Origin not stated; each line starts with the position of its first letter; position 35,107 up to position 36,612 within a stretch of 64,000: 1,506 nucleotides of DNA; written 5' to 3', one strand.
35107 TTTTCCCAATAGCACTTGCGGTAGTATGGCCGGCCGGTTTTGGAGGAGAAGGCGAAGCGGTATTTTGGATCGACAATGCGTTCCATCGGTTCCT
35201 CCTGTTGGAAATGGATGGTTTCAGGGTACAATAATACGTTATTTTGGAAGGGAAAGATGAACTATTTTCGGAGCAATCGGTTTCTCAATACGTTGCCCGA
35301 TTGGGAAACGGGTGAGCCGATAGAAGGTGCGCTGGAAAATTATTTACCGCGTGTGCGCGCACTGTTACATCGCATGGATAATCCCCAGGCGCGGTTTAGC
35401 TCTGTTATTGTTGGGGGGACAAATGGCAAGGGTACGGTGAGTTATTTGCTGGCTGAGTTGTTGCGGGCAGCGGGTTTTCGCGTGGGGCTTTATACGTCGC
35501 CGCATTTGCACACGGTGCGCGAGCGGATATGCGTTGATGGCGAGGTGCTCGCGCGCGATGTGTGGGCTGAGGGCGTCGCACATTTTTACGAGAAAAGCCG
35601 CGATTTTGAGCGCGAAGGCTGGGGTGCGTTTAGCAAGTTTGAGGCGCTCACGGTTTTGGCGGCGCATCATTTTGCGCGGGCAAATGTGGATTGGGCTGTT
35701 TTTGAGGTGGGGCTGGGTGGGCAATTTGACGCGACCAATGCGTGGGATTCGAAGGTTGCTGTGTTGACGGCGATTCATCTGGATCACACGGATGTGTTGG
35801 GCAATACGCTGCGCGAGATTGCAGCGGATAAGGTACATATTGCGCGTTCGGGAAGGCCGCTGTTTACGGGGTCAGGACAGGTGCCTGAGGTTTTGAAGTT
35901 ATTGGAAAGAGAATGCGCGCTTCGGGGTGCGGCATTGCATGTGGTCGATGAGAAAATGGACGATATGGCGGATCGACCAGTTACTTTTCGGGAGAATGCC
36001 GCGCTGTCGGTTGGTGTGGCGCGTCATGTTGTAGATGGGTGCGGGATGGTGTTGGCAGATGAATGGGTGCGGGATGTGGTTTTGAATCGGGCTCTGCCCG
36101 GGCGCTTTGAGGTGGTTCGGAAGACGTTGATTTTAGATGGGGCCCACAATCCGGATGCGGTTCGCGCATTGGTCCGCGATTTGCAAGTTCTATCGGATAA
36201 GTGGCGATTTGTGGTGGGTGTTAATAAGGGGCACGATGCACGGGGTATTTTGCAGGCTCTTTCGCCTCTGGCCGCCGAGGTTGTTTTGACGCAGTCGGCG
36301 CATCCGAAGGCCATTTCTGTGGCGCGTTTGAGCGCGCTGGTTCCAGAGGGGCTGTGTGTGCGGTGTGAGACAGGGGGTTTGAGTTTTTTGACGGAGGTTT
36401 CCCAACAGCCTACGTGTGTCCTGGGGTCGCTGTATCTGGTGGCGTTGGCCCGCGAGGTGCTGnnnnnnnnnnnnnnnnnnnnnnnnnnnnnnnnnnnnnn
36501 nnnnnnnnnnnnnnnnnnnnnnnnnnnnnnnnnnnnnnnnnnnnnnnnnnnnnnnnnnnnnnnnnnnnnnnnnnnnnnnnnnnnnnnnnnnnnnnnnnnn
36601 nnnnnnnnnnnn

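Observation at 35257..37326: Reverse-order cyanophycin-synthetase-like architecture: Mur-ligase (FolC/CapB-like) domain followed by an ATP-grasp domain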

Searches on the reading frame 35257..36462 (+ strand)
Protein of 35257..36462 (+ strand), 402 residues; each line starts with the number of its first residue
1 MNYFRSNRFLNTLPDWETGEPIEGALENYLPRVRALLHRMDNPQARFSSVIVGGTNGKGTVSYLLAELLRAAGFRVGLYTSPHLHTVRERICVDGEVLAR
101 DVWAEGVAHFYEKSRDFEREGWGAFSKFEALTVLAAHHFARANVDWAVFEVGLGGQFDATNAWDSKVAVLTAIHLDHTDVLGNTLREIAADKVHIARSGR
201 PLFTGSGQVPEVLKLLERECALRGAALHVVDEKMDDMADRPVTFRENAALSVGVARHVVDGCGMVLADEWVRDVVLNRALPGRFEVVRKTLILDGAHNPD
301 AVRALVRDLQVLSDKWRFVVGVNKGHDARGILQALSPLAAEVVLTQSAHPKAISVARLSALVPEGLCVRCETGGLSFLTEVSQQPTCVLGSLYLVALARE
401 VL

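Call 81: search_solved_structures(query=window:35257-36462:+, max_evalue=1e-30, show_alignments=3)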
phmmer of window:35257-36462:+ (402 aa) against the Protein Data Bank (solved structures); distinct sequences matched with E-value up to 1e-30: 9.
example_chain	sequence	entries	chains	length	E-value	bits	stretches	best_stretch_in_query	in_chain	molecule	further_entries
1o5z_A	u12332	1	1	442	3.7e-47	164.4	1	24-234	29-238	folylpolyglutamate synthase/dihydrofolate synthase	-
1fgs_A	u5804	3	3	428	9.3e-42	146.6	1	32-225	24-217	FOLYLPOLYGLUTAMATE SYNTHETASE | FOLYLPOLYGLUTAMATE SYNTHASE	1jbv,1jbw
2gcb_A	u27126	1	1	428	3.2e-41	144.8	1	32-225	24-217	Folylpolyglutamate synthase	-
2gca_A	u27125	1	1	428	3.4e-41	144.7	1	32-225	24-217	Folylpolyglutamate synthase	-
2gc6_A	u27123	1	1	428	9.2e-41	143.3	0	32-225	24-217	Folylpolyglutamate synthase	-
2gc5_A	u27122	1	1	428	2.2e-40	142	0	32-225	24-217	Folylpolyglutamate synthase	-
2vor_A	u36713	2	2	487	1e-39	139.9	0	26-226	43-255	FOLYLPOLYGLUTAMATE SYNTHASE PROTEIN FOLC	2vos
3n2a_A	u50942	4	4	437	2.9e-39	138.4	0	26-216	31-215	Bifunctional folylpolyglutamate synthase/dihydrofolate synthase | Dihydrofolate:folylpolyglutamate synthetase | Dihydrofolate synthase / folylpolyglutamate synt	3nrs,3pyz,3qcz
1w78_A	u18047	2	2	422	2.2e-36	128.9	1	50-339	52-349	FOLC BIFUNCTIONAL PROTEIN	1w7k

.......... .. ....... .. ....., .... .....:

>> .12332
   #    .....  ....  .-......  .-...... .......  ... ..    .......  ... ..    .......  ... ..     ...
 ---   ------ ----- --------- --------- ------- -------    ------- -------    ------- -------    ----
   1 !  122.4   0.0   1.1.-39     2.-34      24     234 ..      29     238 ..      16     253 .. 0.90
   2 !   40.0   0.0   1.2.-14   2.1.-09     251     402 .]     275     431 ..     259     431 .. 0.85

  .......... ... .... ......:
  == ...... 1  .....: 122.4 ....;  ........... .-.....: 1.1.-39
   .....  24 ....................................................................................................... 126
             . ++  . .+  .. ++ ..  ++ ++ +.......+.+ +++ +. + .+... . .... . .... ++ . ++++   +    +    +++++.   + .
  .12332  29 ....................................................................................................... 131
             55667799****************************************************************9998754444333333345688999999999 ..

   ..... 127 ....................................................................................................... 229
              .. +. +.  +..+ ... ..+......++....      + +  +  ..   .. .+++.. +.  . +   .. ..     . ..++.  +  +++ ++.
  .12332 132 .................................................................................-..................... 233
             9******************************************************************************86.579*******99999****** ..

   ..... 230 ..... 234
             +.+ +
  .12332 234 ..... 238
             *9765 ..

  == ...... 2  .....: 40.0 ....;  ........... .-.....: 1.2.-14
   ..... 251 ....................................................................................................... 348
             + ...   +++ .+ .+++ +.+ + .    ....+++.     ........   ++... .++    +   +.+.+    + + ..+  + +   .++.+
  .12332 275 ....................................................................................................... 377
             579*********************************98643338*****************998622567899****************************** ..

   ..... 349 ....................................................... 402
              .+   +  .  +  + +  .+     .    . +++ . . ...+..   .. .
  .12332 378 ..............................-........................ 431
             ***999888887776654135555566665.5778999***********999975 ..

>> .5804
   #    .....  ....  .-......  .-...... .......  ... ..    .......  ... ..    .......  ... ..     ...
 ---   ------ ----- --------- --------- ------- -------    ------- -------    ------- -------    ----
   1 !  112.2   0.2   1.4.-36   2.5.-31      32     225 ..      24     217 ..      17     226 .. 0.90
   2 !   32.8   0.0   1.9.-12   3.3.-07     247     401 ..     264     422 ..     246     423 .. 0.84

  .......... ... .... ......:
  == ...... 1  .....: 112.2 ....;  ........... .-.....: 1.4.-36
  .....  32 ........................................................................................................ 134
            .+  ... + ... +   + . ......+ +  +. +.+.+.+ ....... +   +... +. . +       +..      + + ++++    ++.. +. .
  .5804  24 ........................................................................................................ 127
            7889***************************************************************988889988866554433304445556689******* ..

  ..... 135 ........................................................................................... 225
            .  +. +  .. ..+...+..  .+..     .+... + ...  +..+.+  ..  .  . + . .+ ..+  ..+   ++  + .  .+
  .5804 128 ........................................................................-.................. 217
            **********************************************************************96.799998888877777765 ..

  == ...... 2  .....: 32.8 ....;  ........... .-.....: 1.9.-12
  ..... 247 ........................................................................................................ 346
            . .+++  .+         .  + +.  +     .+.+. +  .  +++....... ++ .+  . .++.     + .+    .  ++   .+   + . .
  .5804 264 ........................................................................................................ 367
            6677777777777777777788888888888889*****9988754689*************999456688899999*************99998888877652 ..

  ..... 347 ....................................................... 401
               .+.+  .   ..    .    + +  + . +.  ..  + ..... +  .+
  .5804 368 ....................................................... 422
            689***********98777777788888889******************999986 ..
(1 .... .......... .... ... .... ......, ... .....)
